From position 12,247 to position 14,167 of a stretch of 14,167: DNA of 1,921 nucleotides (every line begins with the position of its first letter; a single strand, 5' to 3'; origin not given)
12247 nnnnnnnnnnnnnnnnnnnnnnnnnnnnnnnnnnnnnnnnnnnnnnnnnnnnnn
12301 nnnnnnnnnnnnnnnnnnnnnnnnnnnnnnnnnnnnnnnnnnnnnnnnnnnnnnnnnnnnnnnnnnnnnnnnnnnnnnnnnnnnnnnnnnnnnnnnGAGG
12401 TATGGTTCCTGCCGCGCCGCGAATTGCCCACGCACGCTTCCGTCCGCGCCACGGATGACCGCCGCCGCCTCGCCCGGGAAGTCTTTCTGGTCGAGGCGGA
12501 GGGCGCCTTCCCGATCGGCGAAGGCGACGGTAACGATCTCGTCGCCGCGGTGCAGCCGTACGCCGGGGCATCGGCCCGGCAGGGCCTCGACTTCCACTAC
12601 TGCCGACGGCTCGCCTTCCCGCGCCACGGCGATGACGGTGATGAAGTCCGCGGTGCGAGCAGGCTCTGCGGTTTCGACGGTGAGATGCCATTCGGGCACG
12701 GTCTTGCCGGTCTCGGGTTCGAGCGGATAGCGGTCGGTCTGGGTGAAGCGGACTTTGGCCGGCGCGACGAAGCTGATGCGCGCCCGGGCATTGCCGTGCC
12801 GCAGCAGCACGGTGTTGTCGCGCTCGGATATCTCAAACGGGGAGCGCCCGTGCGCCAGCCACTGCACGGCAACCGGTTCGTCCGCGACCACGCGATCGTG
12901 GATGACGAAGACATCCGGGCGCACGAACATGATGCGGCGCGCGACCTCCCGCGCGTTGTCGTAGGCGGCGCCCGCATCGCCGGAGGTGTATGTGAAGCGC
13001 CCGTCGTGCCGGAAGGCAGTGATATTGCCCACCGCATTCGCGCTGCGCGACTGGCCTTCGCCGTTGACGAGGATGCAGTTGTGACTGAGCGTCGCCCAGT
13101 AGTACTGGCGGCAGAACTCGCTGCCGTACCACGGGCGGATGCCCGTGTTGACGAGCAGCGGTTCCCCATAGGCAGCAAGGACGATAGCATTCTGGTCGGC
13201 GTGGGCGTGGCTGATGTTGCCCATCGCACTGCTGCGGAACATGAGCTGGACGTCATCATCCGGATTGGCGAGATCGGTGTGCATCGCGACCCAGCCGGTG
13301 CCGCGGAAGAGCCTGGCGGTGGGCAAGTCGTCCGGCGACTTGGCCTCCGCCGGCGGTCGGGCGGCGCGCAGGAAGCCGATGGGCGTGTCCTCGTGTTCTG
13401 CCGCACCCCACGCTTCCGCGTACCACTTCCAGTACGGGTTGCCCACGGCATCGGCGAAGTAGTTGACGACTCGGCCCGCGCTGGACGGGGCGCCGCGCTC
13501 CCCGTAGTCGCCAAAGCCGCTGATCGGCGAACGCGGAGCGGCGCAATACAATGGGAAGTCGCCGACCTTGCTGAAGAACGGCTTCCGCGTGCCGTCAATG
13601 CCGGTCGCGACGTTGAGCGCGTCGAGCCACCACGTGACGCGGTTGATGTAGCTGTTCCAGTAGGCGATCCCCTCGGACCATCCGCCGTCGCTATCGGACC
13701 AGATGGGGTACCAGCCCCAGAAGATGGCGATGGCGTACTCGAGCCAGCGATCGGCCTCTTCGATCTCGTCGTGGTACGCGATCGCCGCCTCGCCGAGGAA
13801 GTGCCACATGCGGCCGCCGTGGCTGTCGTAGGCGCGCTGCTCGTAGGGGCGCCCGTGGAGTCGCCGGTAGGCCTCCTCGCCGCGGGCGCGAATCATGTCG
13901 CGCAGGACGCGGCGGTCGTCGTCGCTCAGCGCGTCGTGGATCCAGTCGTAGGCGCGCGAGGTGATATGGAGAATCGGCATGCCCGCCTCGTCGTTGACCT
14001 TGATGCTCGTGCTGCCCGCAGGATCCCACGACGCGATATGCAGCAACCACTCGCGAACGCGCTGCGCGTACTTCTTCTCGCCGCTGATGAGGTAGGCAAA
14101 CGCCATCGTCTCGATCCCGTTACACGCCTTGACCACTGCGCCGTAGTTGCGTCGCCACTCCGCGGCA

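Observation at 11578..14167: Single ORF fuses a heparinase II/III-like domain to a nitrilase-superfamily CN-hydrolase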

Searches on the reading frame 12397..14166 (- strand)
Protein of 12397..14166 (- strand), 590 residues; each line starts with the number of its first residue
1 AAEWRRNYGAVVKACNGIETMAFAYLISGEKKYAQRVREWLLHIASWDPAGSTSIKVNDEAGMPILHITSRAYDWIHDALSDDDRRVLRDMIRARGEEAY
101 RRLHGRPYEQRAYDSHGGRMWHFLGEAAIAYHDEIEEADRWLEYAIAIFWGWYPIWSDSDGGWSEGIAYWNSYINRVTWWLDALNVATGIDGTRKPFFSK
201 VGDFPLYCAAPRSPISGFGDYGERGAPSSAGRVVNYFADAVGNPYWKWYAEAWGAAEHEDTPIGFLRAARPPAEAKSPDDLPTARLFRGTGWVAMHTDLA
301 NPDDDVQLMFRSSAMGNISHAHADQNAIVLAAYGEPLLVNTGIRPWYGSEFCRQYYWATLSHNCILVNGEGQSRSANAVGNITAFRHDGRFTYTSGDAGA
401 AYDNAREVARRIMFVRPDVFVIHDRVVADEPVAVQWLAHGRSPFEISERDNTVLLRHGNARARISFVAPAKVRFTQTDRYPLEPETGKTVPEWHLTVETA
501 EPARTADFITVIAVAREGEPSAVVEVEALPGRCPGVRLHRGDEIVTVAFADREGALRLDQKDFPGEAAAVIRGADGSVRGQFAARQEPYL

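Call 32: search_solved_structures(query=window:12397-14166:-, max_evalue=0.01)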
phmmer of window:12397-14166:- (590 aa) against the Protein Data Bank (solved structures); distinct sequences matched with E-value up to 0.01: 10.
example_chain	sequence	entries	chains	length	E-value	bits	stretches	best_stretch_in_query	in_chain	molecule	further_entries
3a0o_A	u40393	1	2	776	3e-66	227.3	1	3-440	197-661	Oligo alginate lyase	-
3afl_A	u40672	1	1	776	7.1e-65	222.8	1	3-440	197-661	Oligo alginate lyase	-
6lja_A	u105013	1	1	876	2.4e-38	135.2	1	17-404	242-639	Heparinase II/III-like protein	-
6ljl_A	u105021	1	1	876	8.9e-36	126.7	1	17-404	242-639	Heparinase II/III-like protein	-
8khw_A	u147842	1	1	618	2.5e-10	42.6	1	21-475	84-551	DUF4962 domain-containing protein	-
6jpn_A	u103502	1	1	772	1.8e-09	39.8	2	21-186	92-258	Alginate lyase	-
6jp4_A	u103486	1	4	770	2.4e-09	39.4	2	21-186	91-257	Alginate lyase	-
6jph_A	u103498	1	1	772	2.4e-09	39.3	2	21-186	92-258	Alginate lyase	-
8khv_A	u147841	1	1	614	1.1e-08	37.2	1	16-509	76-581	Heparinase II/III-like protein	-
9o3q_A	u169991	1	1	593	5.2e-07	31.6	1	15-475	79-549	PL35 chondroitinase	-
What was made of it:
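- On PL15-type lyase (Pfam DUF4962 + Hepar_II_III_C): BIexoHep (6LJA) matches at E 2.4e-38 (call 32).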

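Call 35: search_solved_structures(query=window:12397-14166:-, max_evalue=1e-30, show_alignments=2)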
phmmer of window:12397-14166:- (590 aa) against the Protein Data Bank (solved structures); distinct sequences matched with E-value up to 1e-30: 4.
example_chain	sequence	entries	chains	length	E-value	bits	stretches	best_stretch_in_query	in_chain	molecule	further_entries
3a0o_A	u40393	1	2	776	3e-66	227.3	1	3-440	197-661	Oligo alginate lyase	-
3afl_A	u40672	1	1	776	7.1e-65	222.8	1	3-440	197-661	Oligo alginate lyase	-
6lja_A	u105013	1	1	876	2.4e-38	135.2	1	17-404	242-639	Heparinase II/III-like protein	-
6ljl_A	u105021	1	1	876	8.9e-36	126.7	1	17-404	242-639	Heparinase II/III-like protein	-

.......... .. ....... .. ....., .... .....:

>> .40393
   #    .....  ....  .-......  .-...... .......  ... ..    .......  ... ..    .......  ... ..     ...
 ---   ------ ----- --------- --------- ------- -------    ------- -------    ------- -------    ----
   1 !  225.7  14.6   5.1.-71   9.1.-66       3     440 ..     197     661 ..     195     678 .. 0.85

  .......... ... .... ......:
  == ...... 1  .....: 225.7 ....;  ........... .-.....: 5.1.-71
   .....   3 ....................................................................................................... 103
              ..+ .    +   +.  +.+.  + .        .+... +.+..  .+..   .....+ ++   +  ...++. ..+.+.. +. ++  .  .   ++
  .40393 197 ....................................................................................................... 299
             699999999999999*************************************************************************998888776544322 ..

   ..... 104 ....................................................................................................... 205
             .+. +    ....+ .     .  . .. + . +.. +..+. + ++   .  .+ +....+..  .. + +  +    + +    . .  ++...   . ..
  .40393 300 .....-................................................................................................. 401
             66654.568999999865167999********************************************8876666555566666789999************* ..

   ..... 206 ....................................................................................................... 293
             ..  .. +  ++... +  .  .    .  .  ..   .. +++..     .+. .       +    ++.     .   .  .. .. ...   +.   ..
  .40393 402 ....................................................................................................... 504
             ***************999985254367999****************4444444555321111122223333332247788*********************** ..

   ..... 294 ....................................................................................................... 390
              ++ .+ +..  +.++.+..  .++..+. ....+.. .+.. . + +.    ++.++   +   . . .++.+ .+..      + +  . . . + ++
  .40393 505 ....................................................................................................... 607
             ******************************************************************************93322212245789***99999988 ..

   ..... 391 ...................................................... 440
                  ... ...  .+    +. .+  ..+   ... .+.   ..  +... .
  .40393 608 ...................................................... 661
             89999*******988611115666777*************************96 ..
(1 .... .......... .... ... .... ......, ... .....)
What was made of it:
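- On PL15-type lyase (Pfam DUF4962 + Hepar_II_III_C): They align with His116, Tyr169 and His320 (call 35).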
